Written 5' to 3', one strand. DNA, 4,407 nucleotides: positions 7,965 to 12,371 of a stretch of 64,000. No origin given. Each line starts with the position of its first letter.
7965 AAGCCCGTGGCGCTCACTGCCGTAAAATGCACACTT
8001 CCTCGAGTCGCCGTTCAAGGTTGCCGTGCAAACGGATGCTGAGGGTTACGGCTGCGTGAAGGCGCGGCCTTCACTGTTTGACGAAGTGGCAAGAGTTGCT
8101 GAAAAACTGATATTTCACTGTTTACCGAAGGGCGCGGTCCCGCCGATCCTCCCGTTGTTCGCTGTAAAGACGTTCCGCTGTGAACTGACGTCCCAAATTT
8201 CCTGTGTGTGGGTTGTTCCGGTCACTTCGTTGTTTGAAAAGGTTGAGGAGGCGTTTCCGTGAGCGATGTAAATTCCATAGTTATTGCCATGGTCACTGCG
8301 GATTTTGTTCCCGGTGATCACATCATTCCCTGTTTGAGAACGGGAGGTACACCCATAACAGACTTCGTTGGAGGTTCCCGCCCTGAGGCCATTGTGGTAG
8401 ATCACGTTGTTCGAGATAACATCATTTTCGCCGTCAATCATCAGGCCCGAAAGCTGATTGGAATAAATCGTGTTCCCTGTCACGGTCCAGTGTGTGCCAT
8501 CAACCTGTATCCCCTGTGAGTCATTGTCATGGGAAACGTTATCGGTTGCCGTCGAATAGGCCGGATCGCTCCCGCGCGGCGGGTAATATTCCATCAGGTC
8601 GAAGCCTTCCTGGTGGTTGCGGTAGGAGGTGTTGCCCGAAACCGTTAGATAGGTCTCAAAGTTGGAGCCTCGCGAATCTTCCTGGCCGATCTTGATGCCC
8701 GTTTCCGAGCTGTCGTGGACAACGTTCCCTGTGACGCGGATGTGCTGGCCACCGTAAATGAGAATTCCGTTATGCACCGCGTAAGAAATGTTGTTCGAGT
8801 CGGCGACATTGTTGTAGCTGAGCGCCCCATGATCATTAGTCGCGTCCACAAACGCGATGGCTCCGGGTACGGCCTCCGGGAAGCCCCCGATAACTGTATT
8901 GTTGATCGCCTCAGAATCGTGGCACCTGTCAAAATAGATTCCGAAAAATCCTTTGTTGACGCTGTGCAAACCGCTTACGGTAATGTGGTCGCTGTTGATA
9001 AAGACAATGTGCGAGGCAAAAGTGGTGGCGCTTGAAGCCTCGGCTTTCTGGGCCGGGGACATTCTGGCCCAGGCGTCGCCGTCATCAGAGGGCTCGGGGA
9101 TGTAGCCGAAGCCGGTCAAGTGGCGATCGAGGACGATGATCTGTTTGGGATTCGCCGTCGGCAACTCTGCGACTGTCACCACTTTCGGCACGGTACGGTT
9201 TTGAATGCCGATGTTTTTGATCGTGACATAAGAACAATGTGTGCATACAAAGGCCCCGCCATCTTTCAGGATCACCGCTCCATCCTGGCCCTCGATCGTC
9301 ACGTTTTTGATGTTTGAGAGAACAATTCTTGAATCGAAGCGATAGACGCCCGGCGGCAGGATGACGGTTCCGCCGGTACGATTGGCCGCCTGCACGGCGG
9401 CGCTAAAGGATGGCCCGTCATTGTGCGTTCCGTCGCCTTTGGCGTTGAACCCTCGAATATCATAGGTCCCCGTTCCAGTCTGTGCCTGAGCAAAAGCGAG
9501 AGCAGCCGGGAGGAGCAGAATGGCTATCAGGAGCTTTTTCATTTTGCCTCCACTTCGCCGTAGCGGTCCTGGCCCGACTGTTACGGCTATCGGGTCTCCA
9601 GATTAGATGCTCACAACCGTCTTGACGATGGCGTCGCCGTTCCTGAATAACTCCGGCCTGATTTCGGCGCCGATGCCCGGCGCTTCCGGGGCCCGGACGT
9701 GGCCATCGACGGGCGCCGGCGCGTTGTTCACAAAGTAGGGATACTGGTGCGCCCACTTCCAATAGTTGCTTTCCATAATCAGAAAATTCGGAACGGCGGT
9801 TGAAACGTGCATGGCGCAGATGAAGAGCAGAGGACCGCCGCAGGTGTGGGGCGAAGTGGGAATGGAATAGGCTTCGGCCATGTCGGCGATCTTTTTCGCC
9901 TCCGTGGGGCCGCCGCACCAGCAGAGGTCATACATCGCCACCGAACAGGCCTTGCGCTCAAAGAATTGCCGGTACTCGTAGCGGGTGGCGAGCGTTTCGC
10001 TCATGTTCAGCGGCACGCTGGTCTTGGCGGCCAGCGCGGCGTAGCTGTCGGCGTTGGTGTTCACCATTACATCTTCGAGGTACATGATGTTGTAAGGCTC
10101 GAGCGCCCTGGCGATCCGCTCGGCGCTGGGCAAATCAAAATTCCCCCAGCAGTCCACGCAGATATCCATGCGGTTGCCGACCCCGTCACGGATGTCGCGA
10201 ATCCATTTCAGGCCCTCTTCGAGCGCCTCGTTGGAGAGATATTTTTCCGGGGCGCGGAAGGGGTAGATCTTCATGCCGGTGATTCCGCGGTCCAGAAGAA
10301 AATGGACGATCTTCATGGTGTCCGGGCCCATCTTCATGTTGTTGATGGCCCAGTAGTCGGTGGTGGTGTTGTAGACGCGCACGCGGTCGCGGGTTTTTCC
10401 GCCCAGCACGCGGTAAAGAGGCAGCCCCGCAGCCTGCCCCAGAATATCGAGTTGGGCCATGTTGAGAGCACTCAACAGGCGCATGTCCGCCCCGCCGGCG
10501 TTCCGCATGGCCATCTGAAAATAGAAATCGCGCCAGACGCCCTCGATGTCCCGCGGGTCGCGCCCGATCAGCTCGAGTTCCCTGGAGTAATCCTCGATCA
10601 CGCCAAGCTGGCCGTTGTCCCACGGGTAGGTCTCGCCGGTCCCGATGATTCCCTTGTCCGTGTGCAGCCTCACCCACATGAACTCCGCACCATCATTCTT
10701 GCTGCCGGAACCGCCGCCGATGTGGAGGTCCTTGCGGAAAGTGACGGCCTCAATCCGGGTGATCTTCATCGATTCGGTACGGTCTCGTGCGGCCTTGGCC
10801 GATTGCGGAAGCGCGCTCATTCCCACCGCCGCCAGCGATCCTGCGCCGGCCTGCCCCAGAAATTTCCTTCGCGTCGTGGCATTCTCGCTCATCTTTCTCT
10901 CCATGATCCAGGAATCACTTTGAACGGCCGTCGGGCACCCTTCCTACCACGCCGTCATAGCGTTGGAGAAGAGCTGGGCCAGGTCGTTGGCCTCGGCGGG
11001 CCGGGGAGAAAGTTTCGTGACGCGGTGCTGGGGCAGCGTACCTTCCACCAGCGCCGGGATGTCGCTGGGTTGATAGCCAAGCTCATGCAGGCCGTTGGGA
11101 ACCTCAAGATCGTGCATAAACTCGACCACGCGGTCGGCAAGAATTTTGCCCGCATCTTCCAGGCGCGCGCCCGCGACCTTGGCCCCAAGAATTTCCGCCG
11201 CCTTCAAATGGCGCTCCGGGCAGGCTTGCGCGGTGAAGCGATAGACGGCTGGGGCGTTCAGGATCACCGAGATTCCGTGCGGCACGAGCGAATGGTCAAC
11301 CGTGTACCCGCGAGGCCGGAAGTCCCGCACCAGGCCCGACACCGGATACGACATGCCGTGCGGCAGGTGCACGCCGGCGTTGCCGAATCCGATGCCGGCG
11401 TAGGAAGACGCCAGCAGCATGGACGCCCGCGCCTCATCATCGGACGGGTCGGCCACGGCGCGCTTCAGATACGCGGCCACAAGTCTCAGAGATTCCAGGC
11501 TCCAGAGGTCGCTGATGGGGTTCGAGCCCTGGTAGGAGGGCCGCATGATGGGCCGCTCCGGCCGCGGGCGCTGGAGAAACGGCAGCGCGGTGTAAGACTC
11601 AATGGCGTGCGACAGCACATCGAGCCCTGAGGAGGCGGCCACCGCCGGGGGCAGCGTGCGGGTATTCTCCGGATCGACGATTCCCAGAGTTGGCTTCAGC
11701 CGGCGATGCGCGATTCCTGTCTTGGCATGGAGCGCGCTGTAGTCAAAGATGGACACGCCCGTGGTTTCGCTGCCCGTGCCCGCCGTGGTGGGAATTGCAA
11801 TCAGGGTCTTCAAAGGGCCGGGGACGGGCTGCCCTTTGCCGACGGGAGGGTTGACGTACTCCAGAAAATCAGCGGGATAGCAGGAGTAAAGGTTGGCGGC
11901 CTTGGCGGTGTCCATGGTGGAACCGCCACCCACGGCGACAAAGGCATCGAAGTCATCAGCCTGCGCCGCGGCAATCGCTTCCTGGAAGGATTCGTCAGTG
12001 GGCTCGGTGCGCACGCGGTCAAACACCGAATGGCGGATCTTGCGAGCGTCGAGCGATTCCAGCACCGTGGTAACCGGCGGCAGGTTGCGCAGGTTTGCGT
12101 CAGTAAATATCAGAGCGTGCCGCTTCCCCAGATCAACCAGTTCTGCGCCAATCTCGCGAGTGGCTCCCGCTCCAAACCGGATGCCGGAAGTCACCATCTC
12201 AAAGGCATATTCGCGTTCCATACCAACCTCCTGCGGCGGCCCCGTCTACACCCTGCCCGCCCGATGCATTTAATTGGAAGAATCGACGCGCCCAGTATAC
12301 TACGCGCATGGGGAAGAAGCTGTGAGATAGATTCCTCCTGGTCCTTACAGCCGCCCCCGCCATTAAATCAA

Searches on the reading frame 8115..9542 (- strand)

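Call 55: search_protein_families(library=pfam, proteins=[window:8115-9542:-], max_evalue=0.00001)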
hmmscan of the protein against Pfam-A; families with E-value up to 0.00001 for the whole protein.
window:8115-9542:- (475 aa): 2 families
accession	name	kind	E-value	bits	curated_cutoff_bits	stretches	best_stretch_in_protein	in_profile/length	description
PF13229.12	Beta_helix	-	1.1e-14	54.8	25.9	1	344-462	2-108/158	Right handed beta helix region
PF05048.19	NosD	-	4.9e-14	52.7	23.6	1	245-387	27-150/212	Periplasmic copper-binding protein (NosD)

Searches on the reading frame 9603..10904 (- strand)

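Call 55: search_protein_families(library=pfam, proteins=[window:9603-10904:-], max_evalue=0.00001)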
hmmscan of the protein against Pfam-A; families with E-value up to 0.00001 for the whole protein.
window:9603-10904:- (433 aa): 2 families
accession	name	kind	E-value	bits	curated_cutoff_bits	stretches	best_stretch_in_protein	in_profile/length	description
PF13378.12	MR_MLE_C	-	4.6e-53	180.6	29.4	1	204-418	10-218/219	Enolase C-terminal domain-like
PF02746.21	MR_MLE_N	-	1.9e-08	34.9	22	1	73-168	26-117/117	Mandelate racemase / muconate lactonizing enzyme, N-terminal domain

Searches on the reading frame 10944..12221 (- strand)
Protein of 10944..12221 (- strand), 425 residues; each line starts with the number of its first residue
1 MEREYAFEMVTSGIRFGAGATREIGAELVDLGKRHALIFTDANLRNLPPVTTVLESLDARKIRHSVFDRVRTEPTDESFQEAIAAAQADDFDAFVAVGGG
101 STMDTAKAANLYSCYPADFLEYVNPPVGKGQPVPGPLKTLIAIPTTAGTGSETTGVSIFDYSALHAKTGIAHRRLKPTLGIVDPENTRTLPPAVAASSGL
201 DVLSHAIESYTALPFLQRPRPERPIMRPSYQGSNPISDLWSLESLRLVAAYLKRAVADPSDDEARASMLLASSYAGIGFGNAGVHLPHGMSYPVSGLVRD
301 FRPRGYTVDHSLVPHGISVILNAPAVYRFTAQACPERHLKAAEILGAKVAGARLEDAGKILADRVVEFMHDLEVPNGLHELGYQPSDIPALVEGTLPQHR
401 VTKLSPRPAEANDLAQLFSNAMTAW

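Call 55: search_protein_families(library=pfam, proteins=[window:10944-12221:-], max_evalue=0.00001)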
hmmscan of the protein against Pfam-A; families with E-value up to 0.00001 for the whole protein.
window:10944-12221:- (425 aa): 3 families
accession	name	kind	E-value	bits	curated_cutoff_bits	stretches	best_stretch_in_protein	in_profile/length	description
PF00465.25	Fe-ADH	-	1e-43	149.3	31.3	1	14-184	4-168/168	Iron-containing alcohol dehydrogenase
PF25137.1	ADH_Fe_C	-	8e-33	114.2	27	1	232-422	20-194/194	Fe-containing alcohol dehydrogenase family, C-terminal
PF13685.12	Fe-ADH_2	-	5.2e-11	43.2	28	1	16-109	2-93/149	Iron-containing alcohol dehydrogenase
